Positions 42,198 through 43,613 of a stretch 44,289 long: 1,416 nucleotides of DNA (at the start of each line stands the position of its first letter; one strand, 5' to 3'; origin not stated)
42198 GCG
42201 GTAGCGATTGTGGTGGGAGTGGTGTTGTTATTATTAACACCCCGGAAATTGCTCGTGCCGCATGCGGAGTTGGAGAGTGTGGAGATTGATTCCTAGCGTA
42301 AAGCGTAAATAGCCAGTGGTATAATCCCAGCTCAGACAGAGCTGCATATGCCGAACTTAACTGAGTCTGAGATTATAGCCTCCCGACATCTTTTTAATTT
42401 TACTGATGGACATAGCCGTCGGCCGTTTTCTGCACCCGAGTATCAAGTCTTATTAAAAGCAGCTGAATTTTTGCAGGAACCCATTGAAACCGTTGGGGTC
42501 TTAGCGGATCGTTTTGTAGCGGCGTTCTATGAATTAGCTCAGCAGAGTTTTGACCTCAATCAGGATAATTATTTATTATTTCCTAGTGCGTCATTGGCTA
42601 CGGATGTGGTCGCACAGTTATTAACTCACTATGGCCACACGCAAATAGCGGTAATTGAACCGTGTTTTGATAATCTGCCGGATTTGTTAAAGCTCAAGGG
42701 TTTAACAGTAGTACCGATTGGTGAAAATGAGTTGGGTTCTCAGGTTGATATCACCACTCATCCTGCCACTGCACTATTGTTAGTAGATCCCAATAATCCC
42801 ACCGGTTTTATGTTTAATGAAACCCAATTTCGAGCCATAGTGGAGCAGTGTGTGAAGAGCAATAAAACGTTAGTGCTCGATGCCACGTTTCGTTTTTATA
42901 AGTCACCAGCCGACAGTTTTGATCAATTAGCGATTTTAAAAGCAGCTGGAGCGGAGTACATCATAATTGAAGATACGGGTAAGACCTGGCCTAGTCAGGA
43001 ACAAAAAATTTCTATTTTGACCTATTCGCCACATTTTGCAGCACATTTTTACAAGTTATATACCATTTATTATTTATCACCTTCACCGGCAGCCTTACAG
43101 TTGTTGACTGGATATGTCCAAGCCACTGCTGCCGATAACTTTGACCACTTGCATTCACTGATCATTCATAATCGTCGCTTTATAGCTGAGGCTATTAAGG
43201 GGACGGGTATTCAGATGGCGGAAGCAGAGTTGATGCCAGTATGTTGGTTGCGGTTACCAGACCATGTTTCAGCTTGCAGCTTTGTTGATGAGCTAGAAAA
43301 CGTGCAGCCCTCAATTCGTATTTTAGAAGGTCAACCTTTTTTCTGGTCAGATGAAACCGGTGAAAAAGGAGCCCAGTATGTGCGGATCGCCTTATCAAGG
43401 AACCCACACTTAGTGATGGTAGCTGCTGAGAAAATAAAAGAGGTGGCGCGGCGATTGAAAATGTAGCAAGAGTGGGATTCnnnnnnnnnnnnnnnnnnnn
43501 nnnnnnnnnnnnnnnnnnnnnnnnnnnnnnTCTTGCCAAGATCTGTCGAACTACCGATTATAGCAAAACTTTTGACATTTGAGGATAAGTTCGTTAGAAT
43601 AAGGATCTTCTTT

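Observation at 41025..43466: MppP/RohP-like PLP arginine oxidase homologue next to an MFS transporter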

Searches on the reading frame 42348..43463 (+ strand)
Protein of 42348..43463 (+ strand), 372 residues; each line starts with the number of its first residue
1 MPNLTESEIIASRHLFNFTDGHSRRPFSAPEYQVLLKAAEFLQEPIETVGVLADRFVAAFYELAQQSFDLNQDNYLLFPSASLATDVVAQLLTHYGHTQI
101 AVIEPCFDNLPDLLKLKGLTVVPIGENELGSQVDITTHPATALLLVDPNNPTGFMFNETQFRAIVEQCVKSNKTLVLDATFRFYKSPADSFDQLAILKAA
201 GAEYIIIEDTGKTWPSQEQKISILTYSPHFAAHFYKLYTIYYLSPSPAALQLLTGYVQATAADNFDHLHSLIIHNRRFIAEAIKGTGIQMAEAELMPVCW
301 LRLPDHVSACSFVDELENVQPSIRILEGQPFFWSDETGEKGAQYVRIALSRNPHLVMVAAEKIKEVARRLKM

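Call 3: search_protein_families(library=pfam, proteins=[window:42348-43463:+], max_evalue=0.01)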
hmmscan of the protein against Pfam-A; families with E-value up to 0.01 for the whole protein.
window:42348-43463:+ (372 aa): 1 family
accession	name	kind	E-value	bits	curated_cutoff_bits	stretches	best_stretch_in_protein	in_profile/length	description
PF00155.27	Aminotran_1_2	-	1.5e-12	47.8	19.7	1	57-315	51-321/361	Aminotransferase class I and II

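Call 4: search_protein_families(library=ncbifam, proteins=[window:42348-43463:+], max_evalue=0.01)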
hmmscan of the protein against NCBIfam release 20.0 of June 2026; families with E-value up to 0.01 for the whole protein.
window:42348-43463:+ (372 aa): 40 families (the best 25 are shown)
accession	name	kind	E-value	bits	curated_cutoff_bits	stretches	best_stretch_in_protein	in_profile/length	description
TIGR04462.1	endura_MppP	equivalog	5.7e-38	131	450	1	80-361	5-283/289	enduracididine biosynthesis enzyme MppP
TIGR01140.1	L_thr_O3P_dcar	equivalog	1.4e-14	53.9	290.55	1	40-193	33-179/331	threonine-phosphate decarboxylase CobD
NF041364.1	GntC_guanitoxin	equivalog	5e-12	45.4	415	1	67-365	55-355/356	guanitoxin biosynthesis PLP-dependent (S)-gamma-hydroxy-L-arginine cyclodehydratase GntC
TIGR03540.1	DapC_direct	equivalog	4.5e-11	42.3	593.25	1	140-365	165-382/383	LL-diaminopimelate aminotransferase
NF004770.0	PRK06108.1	subfamily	3.5e-10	39.3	422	1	59-367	83-392/396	pyridoxal phosphate-dependent aminotransferase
NF006756.0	PRK09276.1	subfamily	8.8e-10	38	507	1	139-366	166-385/387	LL-diaminopimelate aminotransferase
NF005732.0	PRK07550.1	equivalog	1.3e-09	37.6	366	1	82-238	103-265/389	aminotransferase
TIGR03542.1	DAPAT_plant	equivalog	9.4e-09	34.6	364.7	1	132-186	165-220/402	LL-diaminopimelate aminotransferase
NF052290.2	MocR_like_YczR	exception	8.9e-08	31.3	487.4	1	76-213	167-310/458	MocR-like transcription factor YczR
NF005021.0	PRK06425.1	equivalog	1.9e-07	30.5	353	1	85-194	67-178/335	histidinol-phosphate aminotransferase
NF005744.0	PRK07568.1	subfamily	2.2e-07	30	389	1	59-221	77-244/398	pyridoxal phosphate-dependent aminotransferase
NF005816.0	PRK07682.1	equivalog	3.8e-07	29.1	620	1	73-288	91-310/390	aminotransferase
TIGR04350.1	C_S_lyase_PatB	subfamily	1e-06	27.9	340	1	40-365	49-381/384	PatB family C-S lyase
NF003496.0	PRK05166.1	equivalog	4.9e-06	25.6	540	1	134-214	154-234/373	histidinol-phosphate transaminase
TIGR04544.1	3metArgNH2trans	equivalog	5.5e-06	25.7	350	1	66-182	69-189/366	beta-methylarginine biosynthesis bifunctional aminotransferase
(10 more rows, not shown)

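Call 5: search_solved_structures(query=window:42348-43463:+, max_evalue=1, show_alignments=3)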
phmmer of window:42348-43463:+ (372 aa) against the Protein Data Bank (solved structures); distinct sequences matched with E-value up to 1: 48.
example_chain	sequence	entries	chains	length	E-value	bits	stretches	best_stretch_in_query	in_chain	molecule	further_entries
7n79_A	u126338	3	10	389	2.7e-51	177.9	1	3-369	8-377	Aminotran_1_2 domain-containing protein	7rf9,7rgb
6c3a_A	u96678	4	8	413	1.3e-47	165.9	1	3-361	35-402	Uncharacterized protein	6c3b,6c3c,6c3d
5dj1_A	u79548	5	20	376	6.6e-42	147.1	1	3-355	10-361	PLP-Dependent L-Arginine Hydroxylase MppP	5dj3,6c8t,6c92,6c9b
5bk7_A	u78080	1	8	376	4.1e-41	144.5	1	3-355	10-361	PLP-Dependent L-Arginine Hydroxylase MppP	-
3asa_A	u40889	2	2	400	1.7e-07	33.9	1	15-187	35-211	LL-diaminopimelate aminotransferase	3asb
8fft_A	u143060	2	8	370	2.9e-06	29.9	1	124-242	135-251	Aminotransferase class I/II-fold pyridoxal phosphate-dependent enzyme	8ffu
2gb3_A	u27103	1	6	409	0.00014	24.3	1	55-237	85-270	aspartate aminotransferase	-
3b46_A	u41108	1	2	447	0.00036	23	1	137-251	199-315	Aminotransferase BNA3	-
1v2d_A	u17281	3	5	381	0.00084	21.8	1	59-178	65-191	Glutamine Aminotransferase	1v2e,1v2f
2o0r_A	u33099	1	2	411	0.0011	21.3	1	96-182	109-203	Rv0858c (N-Succinyldiaminopimelate aminotransferase)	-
3fvs_A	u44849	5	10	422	0.0034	19.8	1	56-238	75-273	Kynurenine--oxoglutarate transaminase 1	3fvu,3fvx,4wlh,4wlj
1w7l_A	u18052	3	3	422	0.0034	19.8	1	56-238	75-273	KYNURENINE--OXOGLUTARATE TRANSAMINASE I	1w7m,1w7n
4wp0_A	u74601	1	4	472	0.0046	19.3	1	57-238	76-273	Kynurenine--oxoglutarate transaminase 1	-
5k24_C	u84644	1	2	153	0.0054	19.1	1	73-175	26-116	Metal transporter CNNM3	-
5k22_B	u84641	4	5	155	0.011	18.1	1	72-174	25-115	Metal transporter CNNM3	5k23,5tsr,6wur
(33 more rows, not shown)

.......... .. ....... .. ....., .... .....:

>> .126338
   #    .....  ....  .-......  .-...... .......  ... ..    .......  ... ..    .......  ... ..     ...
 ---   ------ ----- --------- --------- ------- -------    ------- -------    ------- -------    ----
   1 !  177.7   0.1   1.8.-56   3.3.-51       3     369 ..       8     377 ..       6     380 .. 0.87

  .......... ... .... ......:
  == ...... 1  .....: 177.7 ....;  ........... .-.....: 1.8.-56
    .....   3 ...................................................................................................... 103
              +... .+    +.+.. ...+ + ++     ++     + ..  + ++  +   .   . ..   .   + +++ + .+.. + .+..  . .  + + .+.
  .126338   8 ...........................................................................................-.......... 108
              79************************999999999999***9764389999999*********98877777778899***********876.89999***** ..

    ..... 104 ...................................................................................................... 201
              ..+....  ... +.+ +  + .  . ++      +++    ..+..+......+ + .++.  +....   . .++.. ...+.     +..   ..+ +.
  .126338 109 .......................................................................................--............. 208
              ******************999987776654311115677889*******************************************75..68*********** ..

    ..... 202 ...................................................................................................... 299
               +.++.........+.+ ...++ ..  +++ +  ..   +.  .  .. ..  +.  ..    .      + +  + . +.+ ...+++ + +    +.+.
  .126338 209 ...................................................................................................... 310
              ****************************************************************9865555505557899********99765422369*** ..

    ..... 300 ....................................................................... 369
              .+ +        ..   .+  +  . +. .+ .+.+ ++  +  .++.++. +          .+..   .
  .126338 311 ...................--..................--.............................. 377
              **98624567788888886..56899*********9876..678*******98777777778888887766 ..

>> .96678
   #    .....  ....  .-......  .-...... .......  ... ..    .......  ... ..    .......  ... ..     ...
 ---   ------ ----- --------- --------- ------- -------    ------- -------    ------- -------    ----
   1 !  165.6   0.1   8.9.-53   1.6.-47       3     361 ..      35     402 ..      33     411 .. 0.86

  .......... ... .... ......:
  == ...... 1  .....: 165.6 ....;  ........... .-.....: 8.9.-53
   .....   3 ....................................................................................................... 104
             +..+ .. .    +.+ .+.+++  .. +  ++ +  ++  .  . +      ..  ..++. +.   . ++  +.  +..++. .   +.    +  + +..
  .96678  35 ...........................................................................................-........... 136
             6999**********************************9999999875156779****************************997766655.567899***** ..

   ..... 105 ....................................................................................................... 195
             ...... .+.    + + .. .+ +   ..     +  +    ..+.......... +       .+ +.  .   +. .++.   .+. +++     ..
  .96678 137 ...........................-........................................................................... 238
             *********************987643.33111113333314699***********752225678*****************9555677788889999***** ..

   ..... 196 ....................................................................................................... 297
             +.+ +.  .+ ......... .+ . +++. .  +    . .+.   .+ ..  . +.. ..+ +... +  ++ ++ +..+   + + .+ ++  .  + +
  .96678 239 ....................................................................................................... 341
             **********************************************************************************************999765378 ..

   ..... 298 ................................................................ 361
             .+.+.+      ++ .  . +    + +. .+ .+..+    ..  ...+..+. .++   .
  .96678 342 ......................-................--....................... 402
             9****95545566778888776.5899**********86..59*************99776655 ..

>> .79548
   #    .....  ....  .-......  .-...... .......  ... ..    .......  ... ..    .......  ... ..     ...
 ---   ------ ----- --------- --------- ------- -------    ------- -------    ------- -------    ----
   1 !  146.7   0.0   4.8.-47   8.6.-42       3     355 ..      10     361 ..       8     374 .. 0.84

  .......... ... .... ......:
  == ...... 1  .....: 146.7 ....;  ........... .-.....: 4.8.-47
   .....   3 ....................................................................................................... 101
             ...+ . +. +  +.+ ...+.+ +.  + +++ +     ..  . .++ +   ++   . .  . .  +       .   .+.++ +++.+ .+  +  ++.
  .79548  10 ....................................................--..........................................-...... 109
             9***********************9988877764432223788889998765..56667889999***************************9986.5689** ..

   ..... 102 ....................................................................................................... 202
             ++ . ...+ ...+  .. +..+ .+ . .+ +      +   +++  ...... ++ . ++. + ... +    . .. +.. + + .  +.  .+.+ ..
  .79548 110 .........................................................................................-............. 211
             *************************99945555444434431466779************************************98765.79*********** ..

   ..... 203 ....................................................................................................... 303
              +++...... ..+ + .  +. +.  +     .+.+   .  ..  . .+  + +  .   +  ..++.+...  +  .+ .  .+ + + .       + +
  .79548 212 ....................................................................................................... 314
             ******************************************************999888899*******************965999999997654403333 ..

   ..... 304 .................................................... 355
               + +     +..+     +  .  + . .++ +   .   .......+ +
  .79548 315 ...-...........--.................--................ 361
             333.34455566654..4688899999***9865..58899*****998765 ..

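Call 13: find_homologous_proteins(query=window:42348-43463:+, max_evalue=1e-10)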
Query window:42348-43463:+ (372 aa): 574 proteins with E <= 1e-10 among 8000 candidates; the best 120 are listed.
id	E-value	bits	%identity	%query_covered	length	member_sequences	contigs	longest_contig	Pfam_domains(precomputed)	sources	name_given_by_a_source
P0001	1.3e-247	839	100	100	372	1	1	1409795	PF00155.28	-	-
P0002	1.4e-66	243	38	99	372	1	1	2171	PF00155.28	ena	-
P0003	1.2e-65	240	37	98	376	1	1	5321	PF00155.28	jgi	jgi:aspartate/methionine/tyrosine aminotransferase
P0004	1.3e-64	237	36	98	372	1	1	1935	PF00155.28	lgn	-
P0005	1.3e-64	237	35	98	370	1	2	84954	PF00155.28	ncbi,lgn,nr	ncbi:MAG TPA: aminotransferase class I/II-fold pyridoxal phosphate-dependent enzyme [Patescibacteria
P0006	1.4e-62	230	35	99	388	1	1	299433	PF00155.28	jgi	jgi:aspartate/methionine/tyrosine aminotransferase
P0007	3.8e-62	229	36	98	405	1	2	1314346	PF00155.28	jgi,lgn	jgi:aspartate/methionine/tyrosine aminotransferase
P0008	3.9e-62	229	33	99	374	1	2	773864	PF00155.28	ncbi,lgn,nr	ncbi:MAG TPA: pyridoxal phosphate-dependent aminotransferase [Candidatus Saccharimonadales bacterium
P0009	1.6e-61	226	35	99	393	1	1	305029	PF00155.28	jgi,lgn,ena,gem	-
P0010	1.6e-60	223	34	98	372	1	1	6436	PF00155.28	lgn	-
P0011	3.6e-59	219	34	99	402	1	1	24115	PF00155.28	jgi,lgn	jgi:aspartate/methionine/tyrosine aminotransferase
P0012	8.4e-58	214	35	95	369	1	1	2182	PF00155.28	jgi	jgi:aspartate/methionine/tyrosine aminotransferase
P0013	1.3e-57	214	34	99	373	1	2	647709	PF00155.28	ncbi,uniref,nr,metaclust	ncbi:hypothetical protein CcI49_14905 [Frankia sp. CcI49]|uniref:pyridoxal phosphate-dependent amino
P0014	1.8e-55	207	34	97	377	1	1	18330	PF00155.28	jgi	jgi:aspartate/methionine/tyrosine aminotransferase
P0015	2.0e-55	206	35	99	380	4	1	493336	PF00155.28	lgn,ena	-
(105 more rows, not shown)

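Call 15: find_encoding_contigs(protein=P0001, flank=10000, max_places=3)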
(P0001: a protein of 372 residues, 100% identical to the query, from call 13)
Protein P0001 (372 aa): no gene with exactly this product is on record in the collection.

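Call 16: find_encoding_contigs(protein=P0008, flank=10000, max_places=3)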
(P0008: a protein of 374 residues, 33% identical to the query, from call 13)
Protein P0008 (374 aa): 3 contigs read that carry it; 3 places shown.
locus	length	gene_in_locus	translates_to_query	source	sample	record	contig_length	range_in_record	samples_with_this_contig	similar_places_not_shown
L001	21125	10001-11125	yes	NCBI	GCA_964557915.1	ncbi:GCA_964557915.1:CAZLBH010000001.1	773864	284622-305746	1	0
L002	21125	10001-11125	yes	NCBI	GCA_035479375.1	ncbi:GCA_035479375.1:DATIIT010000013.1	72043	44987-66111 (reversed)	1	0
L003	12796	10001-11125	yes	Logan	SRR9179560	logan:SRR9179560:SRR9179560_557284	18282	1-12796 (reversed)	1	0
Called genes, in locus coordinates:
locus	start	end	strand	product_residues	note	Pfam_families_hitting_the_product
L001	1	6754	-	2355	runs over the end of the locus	PF07691:PA14, PF10528:GLEYA (faint), PF07691:PA14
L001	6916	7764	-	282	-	-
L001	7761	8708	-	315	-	PF03631:Virul_fac_BrkB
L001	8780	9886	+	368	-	PF03372:Exo_endo_phos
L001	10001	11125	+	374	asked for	PF00155:Aminotran_1_2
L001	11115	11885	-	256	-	PF01978:TrmB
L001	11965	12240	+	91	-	-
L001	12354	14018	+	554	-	PF01565:FAD_binding_4, PF02913:FAD-oxidase_C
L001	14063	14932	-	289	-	-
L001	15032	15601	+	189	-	-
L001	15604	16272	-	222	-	PF02463:SMC_N (faint), PF00005:ABC_tran, PF13304:AAA_21 (faint)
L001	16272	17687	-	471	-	PF12704:MacB_PCD, PF02687:FtsX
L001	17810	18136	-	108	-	PF00076:RRM_1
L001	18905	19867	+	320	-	-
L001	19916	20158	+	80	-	-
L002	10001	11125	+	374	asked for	PF00155:Aminotran_1_2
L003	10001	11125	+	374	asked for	PF00155:Aminotran_1_2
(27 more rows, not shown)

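Call 17: find_encoding_contigs(protein=P0005, flank=10000, max_places=3)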
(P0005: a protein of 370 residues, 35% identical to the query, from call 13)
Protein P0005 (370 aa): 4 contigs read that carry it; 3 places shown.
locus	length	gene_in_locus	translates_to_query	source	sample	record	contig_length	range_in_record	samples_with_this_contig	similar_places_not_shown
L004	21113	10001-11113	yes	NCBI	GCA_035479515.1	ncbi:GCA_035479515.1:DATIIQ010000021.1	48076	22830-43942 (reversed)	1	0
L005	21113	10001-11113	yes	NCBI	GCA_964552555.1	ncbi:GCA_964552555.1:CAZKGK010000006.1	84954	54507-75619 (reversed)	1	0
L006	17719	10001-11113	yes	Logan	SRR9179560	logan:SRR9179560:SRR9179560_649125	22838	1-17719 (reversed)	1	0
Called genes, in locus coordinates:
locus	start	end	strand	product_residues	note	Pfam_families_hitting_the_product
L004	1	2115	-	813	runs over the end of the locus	PF02839:CBM_5_12 (faint)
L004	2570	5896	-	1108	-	PF00580:UvrD-helicase, PF13245:AAA_19, PF13604:AAA_30 (faint), PF00580:UvrD-helicase, PF13245:AAA_19 (weak), PF13361:UvrD_C, PF13538:UvrD_C_2 (faint), PF12705:PDDEXK_1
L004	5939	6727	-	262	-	-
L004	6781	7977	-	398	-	PF07992:Pyr_redox_2, PF13454:NAD_binding_9 (faint), PF00070:Pyr_redox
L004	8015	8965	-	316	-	PF03631:Virul_fac_BrkB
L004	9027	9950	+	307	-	PF03372:Exo_endo_phos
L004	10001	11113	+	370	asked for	PF00155:Aminotran_1_2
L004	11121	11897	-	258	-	PF01978:TrmB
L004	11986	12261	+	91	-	-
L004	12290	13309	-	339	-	PF02615:Ldh_2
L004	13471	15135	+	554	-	PF01565:FAD_binding_4, PF02913:FAD-oxidase_C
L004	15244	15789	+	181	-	-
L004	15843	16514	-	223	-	PF00005:ABC_tran, PF13304:AAA_21 (faint)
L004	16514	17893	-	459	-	PF12704:MacB_PCD, PF02687:FtsX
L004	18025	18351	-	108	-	PF00076:RRM_1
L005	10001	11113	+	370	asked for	PF00155:Aminotran_1_2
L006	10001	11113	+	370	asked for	PF00155:Aminotran_1_2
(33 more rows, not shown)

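Call 23: find_encoding_contigs(protein=P0007, flank=10000, max_places=2)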
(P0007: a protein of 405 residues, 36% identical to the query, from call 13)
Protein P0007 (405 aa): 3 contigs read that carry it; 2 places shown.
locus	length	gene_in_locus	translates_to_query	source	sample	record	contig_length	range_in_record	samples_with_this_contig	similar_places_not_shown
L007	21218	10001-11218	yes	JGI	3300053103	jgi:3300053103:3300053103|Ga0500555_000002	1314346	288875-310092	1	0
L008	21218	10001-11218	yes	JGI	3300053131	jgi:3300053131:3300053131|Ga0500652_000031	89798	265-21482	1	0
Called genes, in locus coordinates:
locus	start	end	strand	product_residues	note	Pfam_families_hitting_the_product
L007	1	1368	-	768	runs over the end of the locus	PF02839:CBM_5_12, PF12708:Pect-lyase_RHGA_epim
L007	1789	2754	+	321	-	PF01073:3Beta_HSD, PF01370:Epimerase, PF02719:Polysacc_synt_2 (weak), PF04321:RmlD_sub_bind, PF05368:NmrA, PF13460:NAD_binding_10 (weak), PF16363:GDP_Man_Dehyd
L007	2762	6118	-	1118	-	PF00580:UvrD-helicase, PF13245:AAA_19, PF13604:AAA_30 (faint), PF13245:AAA_19, PF13361:UvrD_C, PF13538:UvrD_C_2 (faint), PF12705:PDDEXK_1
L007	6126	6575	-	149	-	-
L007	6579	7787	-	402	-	PF07992:Pyr_redox_2, PF13454:NAD_binding_9 (faint), PF00070:Pyr_redox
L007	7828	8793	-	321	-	PF03631:Virul_fac_BrkB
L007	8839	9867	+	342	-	PF03372:Exo_endo_phos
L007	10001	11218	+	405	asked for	PF00155:Aminotran_1_2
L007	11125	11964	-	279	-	PF01978:TrmB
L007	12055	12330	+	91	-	-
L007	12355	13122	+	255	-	PF01596:Methyltransf_3, PF13578:Methyltransf_24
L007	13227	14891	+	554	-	PF01565:FAD_binding_4, PF02913:FAD-oxidase_C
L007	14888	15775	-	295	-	-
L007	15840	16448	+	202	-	-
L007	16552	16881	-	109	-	PF00076:RRM_1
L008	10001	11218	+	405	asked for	PF00155:Aminotran_1_2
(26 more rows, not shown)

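Call 24: find_encoding_contigs(protein=P0006, flank=10000, max_places=2)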
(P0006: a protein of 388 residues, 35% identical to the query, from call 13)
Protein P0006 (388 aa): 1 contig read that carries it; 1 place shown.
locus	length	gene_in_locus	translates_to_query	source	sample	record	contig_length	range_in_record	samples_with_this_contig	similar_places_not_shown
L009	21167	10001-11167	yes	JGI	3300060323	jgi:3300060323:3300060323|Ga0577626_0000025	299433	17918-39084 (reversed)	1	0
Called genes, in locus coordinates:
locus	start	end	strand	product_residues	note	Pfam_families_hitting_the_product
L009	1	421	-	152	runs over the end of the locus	-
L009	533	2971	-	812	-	PF02839:CBM_5_12 (faint)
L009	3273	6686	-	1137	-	PF00580:UvrD-helicase, PF13245:AAA_19, PF13604:AAA_30 (faint), PF00580:UvrD-helicase, PF13245:AAA_19 (weak), PF13361:UvrD_C, PF13538:UvrD_C_2 (faint), PF12705:PDDEXK_1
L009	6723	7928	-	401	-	PF07992:Pyr_redox_2, PF13454:NAD_binding_9 (faint), PF00070:Pyr_redox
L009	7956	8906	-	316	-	PF03631:Virul_fac_BrkB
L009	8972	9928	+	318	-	PF03372:Exo_endo_phos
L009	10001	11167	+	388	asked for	PF00155:Aminotran_1_2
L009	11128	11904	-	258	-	PF01978:TrmB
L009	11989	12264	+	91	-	-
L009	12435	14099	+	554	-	PF01565:FAD_binding_4, PF02913:FAD-oxidase_C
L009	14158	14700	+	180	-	-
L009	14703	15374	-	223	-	PF02463:SMC_N (faint), PF00005:ABC_tran, PF13304:AAA_21 (faint)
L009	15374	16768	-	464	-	PF12704:MacB_PCD, PF02687:FtsX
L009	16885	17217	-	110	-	PF00076:RRM_1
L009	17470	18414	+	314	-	-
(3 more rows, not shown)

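Call 25: find_encoding_contigs(protein=P0009, flank=10000, max_places=2)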
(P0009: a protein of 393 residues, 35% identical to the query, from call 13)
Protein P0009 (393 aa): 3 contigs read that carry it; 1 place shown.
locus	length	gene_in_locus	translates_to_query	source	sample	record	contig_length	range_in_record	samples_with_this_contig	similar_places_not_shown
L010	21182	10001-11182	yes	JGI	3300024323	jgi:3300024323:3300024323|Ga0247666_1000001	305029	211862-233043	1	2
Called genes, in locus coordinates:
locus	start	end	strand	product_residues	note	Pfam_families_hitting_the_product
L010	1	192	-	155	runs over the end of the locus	PF00293:NUDIX (weak)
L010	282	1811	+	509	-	PF04134:DCC1-like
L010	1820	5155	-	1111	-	PF00580:UvrD-helicase, PF13245:AAA_19, PF13604:AAA_30 (faint), PF00580:UvrD-helicase, PF13245:AAA_19 (weak), PF13361:UvrD_C, PF13538:UvrD_C_2 (faint), PF12705:PDDEXK_1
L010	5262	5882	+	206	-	-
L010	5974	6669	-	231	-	PF19458:DUF5995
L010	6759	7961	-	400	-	PF07992:Pyr_redox_2, PF13454:NAD_binding_9 (faint), PF13738:Pyr_redox_3 (faint), PF00070:Pyr_redox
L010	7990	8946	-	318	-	PF03631:Virul_fac_BrkB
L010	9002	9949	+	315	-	PF03372:Exo_endo_phos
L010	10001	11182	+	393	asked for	PF00155:Aminotran_1_2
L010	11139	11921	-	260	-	PF01978:TrmB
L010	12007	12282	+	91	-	-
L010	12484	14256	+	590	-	PF13520:AA_permease_2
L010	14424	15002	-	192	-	PF02615:Ldh_2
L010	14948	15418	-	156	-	PF02615:Ldh_2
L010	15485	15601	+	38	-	-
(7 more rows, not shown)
